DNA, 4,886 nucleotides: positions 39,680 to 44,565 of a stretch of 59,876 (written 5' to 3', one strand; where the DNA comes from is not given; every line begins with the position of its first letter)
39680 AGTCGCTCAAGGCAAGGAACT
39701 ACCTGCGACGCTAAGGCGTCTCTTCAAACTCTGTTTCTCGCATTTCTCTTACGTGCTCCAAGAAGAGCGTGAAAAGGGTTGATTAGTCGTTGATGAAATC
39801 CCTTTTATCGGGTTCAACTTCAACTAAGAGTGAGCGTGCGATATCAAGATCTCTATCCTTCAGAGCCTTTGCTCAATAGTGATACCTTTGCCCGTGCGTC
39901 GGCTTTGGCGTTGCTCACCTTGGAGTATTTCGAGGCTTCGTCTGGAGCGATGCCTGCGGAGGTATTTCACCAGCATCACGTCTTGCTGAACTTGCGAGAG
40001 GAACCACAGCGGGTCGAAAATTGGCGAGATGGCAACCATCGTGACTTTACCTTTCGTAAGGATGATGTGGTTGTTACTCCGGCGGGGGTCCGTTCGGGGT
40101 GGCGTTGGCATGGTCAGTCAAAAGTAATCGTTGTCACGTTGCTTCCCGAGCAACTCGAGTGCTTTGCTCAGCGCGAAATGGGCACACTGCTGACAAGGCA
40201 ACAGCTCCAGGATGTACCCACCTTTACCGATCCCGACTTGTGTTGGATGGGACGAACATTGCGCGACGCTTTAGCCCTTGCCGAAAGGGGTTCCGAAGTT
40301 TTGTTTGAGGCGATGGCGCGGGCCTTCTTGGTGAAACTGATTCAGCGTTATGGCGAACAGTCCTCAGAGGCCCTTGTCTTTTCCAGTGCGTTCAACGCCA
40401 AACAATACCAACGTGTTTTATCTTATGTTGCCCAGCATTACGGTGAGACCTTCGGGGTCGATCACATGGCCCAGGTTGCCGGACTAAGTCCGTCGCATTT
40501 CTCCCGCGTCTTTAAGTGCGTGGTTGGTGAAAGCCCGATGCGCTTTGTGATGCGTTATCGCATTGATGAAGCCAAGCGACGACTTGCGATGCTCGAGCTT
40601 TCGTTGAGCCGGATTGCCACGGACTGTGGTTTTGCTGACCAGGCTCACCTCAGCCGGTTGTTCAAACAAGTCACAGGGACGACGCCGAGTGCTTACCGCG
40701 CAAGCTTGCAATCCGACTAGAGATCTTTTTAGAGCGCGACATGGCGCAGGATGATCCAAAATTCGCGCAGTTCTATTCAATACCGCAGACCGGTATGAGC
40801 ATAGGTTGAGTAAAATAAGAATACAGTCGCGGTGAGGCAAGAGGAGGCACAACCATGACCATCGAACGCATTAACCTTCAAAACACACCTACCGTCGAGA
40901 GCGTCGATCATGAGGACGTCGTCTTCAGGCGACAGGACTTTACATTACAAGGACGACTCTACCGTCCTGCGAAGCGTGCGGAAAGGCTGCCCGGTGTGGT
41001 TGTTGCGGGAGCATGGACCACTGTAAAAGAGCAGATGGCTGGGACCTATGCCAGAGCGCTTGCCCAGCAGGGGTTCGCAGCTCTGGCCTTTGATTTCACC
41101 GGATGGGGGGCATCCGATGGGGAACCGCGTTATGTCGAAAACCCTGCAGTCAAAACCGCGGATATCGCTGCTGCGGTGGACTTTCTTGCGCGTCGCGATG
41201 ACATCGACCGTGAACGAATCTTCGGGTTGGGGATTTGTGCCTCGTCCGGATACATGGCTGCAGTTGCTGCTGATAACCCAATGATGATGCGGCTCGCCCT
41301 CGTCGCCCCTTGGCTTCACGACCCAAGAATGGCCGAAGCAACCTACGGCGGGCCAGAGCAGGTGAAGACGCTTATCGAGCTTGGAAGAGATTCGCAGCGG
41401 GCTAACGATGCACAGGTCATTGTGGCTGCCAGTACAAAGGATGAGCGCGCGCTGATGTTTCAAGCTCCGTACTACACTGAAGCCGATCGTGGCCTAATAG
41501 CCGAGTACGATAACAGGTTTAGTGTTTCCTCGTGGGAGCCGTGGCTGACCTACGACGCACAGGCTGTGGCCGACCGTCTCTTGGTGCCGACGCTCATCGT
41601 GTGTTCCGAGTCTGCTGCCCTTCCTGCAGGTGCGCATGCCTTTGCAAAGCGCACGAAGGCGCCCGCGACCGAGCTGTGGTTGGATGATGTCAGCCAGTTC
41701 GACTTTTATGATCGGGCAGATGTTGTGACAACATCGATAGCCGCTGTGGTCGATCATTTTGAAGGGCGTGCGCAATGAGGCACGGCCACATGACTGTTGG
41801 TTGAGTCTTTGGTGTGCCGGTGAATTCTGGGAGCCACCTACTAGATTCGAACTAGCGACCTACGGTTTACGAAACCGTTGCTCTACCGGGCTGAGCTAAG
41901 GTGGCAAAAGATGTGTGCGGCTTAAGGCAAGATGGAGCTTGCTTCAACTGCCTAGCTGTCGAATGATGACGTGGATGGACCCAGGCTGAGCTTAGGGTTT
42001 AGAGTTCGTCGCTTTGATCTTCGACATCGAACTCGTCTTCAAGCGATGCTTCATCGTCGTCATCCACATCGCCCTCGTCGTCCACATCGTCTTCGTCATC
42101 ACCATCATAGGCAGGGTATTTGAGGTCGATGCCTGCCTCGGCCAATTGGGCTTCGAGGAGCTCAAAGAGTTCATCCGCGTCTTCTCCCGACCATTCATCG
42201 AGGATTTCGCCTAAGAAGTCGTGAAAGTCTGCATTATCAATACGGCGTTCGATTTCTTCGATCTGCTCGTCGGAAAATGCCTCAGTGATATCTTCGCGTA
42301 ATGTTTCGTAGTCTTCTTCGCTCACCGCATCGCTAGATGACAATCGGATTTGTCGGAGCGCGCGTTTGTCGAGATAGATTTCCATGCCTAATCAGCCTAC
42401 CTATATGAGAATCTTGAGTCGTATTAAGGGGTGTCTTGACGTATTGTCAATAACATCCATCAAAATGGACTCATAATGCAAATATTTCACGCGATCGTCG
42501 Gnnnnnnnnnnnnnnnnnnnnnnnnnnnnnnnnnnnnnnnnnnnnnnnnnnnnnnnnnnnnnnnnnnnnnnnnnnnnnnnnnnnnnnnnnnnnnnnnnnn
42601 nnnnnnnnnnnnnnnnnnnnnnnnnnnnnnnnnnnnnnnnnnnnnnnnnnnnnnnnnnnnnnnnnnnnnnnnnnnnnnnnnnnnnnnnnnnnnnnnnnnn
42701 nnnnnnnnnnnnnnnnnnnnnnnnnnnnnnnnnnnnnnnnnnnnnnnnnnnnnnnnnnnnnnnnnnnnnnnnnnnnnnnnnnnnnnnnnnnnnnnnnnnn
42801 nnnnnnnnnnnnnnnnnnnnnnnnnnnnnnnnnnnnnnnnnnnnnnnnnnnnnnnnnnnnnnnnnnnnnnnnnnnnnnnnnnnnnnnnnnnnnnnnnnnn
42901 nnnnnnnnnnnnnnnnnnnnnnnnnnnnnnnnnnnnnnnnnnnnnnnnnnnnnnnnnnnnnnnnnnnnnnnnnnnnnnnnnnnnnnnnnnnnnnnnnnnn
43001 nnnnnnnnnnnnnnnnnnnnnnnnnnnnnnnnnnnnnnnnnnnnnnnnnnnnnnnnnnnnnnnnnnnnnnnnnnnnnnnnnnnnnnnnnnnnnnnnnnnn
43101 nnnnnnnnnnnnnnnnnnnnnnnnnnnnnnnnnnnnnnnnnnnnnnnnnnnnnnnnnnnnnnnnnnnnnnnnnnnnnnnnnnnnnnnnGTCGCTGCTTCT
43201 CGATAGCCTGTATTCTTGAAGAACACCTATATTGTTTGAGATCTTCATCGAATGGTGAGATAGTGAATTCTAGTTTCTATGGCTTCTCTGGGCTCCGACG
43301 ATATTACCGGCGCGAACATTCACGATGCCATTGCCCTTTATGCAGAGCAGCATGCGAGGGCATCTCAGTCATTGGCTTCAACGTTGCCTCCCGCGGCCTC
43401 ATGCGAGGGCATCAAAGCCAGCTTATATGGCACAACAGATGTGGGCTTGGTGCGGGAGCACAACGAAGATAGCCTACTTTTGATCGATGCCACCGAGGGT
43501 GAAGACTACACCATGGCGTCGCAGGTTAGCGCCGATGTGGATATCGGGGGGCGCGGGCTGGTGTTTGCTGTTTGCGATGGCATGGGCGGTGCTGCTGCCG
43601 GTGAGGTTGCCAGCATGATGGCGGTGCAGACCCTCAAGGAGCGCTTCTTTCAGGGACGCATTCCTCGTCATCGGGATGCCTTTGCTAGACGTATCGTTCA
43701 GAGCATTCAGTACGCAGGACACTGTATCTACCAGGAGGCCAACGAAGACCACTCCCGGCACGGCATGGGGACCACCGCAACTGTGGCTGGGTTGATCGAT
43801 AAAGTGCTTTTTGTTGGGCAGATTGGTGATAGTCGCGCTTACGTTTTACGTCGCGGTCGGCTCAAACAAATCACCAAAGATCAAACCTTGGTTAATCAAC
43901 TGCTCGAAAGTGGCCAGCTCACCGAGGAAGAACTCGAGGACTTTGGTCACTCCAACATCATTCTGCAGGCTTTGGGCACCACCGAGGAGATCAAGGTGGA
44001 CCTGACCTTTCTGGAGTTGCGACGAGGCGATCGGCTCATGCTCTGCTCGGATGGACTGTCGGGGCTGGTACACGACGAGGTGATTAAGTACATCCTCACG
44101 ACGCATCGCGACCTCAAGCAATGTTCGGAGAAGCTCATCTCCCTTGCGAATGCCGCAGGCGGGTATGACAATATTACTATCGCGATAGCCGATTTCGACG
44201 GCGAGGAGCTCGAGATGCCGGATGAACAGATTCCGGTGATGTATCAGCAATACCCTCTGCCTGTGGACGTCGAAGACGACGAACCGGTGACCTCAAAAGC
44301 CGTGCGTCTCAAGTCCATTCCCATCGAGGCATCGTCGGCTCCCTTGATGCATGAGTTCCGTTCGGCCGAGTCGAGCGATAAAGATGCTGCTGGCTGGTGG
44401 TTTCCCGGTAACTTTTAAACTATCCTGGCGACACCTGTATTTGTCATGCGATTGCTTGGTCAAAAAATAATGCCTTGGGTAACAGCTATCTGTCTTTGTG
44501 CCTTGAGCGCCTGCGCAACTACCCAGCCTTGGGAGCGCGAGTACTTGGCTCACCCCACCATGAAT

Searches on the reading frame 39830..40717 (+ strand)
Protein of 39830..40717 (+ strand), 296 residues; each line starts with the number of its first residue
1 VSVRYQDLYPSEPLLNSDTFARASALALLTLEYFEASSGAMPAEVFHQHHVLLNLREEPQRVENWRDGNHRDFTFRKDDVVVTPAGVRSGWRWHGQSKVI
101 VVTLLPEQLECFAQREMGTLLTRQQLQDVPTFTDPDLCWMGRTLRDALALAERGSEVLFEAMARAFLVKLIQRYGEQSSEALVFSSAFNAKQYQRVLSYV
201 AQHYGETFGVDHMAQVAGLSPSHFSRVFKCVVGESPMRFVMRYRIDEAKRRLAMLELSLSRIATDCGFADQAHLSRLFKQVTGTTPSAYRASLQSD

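Call 83: search_protein_families(library=pfam, max_evalue=0.00001, proteins=[window:39830-40717:+])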
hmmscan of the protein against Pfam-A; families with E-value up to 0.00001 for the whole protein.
window:39830-40717:+ (296 aa): 2 families
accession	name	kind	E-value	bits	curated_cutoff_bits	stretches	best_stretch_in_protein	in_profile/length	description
PF12833.13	HTH_18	-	2.7e-24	85.7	33.6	1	213-291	1-79/80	Helix-turn-helix domain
PF00165.29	HTH_AraC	-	7.6e-20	71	26.6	1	257-290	9-41/42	Bacterial regulatory helix-turn-helix proteins, AraC family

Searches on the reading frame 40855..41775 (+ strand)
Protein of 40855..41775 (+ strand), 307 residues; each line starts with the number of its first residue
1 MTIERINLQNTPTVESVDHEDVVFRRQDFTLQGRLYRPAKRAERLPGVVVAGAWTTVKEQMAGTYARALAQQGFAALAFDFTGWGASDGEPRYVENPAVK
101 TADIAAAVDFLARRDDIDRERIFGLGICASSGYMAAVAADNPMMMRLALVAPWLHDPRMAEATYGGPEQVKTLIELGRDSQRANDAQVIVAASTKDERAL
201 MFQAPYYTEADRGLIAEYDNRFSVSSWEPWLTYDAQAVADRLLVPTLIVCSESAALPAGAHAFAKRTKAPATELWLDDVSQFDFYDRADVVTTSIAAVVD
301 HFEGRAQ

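Call 84: search_protein_families(library=pfam, max_evalue=0.00001, proteins=[window:40855-41775:+])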
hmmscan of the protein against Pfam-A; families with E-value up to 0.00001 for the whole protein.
window:40855-41775:+ (307 aa): 3 families
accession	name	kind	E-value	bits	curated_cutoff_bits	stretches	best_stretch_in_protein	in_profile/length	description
PF12146.15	Hydrolase_4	-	1.7e-10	41.1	27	1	65-161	23-118/239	Serine aminopeptidase, S33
PF02129.25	Peptidase_S15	-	9.3e-08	32.5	23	1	31-221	5-192/262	X-Pro dipeptidyl-peptidase (S15 family)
PF12697.13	Abhydrolase_6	-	3.5e-07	31.5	26.3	1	49-290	3-213/217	Alpha/beta hydrolase family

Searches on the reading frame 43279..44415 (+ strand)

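Call 84: search_protein_families(library=pfam, max_evalue=0.00001, proteins=[window:43279-44415:+])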
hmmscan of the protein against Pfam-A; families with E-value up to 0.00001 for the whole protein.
window:43279-44415:+ (379 aa): 2 families
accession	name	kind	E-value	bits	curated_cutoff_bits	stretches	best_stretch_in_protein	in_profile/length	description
PF13672.11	PP2C_2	-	6.2e-14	52.5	24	1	88-270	19-186/209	Protein phosphatase 2C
PF00481.26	PP2C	-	5.9e-10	39.7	20.3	1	95-205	36-143/255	Protein phosphatase 2C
